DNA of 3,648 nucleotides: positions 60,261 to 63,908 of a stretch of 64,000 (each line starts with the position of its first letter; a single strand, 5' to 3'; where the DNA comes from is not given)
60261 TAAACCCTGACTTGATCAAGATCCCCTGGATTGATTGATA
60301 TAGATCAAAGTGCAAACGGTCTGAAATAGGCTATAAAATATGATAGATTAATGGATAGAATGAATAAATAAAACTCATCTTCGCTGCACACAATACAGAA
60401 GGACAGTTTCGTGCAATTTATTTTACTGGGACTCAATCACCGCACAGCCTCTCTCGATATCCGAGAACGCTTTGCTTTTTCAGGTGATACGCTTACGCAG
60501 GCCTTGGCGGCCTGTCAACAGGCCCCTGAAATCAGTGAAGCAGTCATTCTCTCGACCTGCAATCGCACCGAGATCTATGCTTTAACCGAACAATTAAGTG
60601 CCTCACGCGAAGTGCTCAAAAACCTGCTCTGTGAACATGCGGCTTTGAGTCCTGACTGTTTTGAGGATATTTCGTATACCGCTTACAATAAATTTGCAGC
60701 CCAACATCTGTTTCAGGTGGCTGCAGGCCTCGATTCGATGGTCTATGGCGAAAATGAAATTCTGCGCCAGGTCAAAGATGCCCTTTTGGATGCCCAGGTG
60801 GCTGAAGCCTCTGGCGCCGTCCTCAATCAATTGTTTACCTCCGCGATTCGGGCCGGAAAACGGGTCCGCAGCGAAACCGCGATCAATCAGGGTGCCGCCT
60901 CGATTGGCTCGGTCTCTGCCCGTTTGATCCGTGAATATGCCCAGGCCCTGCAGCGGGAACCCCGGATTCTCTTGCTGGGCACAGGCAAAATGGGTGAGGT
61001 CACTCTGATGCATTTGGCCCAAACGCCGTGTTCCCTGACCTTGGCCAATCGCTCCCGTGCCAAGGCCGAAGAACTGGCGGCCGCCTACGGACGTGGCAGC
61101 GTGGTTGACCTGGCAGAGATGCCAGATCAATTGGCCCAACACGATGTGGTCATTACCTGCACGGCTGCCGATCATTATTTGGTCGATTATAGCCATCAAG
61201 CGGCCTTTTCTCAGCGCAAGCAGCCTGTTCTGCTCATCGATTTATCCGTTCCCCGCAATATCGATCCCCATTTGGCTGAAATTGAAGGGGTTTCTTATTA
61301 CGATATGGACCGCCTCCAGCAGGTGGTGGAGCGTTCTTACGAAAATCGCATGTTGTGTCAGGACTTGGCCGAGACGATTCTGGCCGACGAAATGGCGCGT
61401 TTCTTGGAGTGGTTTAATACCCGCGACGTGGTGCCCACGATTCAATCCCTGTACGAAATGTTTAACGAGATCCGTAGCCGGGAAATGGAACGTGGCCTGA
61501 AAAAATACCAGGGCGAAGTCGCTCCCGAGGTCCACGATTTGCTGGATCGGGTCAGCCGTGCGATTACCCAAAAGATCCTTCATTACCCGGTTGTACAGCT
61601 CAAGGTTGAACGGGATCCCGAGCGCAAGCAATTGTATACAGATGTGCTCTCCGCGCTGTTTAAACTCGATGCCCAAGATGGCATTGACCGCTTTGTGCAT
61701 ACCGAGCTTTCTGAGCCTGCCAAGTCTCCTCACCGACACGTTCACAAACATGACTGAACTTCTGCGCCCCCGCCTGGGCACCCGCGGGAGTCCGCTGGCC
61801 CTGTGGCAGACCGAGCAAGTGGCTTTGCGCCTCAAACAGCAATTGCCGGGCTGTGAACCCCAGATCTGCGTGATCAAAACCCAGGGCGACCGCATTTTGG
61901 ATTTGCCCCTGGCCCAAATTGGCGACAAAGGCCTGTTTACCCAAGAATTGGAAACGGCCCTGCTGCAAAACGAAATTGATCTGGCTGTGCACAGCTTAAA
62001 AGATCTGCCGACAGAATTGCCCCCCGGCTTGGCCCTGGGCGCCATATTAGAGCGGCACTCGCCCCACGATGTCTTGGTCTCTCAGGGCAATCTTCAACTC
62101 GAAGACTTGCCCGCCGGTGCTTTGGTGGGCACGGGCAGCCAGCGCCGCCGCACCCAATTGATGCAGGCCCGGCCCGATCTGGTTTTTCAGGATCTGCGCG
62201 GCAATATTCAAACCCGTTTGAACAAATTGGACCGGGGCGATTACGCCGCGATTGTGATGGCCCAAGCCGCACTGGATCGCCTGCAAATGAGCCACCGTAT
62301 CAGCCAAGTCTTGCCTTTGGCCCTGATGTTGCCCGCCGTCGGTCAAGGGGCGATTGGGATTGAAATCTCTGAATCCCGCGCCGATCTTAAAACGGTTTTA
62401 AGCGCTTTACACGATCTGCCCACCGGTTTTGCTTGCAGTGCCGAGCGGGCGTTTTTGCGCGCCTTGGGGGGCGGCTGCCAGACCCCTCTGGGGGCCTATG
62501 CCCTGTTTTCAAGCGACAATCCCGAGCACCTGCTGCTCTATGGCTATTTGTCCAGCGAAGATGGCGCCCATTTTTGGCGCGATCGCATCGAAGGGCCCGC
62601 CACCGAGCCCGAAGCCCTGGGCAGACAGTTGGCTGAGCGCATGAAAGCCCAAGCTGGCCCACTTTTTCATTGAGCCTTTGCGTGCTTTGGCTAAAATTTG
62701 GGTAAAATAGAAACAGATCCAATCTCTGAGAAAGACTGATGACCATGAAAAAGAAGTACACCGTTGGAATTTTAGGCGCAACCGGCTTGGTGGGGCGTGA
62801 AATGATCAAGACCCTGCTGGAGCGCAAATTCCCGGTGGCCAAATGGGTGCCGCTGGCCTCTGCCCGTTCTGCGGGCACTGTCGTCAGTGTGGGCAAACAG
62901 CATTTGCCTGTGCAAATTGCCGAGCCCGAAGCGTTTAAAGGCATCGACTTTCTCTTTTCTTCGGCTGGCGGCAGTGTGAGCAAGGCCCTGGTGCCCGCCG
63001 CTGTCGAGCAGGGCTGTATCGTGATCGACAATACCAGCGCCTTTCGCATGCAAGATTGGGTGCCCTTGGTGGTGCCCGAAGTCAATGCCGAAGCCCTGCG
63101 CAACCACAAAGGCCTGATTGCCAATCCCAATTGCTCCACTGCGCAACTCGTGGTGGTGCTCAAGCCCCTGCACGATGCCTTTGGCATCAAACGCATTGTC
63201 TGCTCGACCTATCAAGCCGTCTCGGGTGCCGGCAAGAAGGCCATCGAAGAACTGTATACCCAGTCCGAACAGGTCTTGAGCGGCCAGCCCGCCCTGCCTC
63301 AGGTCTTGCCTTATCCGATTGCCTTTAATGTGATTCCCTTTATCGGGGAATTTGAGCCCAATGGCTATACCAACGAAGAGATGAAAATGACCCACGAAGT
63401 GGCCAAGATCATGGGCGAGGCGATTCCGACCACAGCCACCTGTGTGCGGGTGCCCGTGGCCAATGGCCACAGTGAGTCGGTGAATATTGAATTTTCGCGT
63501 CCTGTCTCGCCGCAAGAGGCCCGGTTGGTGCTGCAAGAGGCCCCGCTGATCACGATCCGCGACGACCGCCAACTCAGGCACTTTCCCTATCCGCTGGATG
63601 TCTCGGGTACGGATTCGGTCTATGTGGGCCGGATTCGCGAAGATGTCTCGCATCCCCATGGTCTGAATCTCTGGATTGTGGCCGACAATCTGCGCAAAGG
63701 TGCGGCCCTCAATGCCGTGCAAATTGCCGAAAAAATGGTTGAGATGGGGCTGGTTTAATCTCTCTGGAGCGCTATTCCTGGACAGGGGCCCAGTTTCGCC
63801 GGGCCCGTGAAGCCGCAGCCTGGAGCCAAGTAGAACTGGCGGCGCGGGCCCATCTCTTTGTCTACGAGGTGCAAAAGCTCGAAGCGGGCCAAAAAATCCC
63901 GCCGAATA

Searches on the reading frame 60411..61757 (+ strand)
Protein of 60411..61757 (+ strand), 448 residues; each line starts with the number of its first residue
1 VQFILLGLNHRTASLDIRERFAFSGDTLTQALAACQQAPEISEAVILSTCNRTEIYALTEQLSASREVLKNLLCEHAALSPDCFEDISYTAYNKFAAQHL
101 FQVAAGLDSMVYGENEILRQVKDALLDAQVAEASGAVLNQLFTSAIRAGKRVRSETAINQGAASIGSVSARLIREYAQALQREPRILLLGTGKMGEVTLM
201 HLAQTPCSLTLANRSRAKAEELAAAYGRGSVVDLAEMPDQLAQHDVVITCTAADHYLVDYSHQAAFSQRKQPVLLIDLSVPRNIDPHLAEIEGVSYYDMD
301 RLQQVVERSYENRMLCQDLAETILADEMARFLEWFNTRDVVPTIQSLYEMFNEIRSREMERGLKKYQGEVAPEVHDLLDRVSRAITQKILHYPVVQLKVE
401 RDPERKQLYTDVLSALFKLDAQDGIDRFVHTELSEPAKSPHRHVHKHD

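Call 102: search_protein_families(library=pfam, proteins=[window:60411-61757:+], max_evalue=1e-8)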
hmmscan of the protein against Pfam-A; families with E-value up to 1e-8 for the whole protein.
window:60411-61757:+ (448 aa): 3 families
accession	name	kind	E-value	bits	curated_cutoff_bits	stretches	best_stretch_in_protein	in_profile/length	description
PF05201.20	GlutR_N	-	5.1e-50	169.6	27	1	6-156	1-151/151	Glutamyl-tRNAGlu reductase, N-terminal domain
PF01488.26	Shikimate_DH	-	1e-30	107.1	24.3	1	183-305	12-138/138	Shikimate / quinate 5-dehydrogenase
PF00745.25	GlutR_dimer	-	6.3e-23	81.4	22.9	1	320-419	2-99/99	Glutamyl-tRNAGlu reductase, dimerisation domain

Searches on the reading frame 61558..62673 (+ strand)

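Call 102: search_protein_families(library=pfam, proteins=[window:61558-62673:+], max_evalue=1e-8)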
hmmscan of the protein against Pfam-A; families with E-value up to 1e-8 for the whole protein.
window:61558-62673:+ (371 aa): 2 families
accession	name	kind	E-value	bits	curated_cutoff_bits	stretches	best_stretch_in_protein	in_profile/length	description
PF01379.25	Porphobil_deam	-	3.8e-81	272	22.1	1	72-277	2-205/207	Porphobilinogen deaminase, dipyromethane cofactor binding domain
PF03900.20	Porphobil_deamC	-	1e-16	61.5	26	1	292-363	3-73/74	Porphobilinogen deaminase, C-terminal domain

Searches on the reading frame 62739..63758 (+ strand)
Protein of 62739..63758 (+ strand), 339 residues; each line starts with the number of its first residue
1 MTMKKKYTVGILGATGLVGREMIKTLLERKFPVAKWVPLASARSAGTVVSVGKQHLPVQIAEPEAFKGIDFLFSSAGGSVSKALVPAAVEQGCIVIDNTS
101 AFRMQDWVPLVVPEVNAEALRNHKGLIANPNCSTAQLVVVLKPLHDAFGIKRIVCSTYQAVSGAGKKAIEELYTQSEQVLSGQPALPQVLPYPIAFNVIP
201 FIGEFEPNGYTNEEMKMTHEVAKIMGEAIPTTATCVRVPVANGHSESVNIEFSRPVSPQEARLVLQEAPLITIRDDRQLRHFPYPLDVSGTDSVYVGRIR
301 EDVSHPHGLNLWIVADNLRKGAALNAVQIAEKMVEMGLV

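Call 102: search_protein_families(library=pfam, proteins=[window:62739-63758:+], max_evalue=1e-8)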
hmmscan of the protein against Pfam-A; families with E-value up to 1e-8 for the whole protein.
window:62739-63758:+ (339 aa): 2 families
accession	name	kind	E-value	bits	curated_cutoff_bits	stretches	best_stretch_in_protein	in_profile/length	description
PF02774.23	Semialdhyde_dhC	-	6.1e-57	193.2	26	1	141-320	1-184/184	Semialdehyde dehydrogenase, dimerisation domain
PF01118.30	Semialdhyde_dh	-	2.7e-34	118.6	26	1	8-122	1-120/121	Semialdehyde dehydrogenase, NAD binding domain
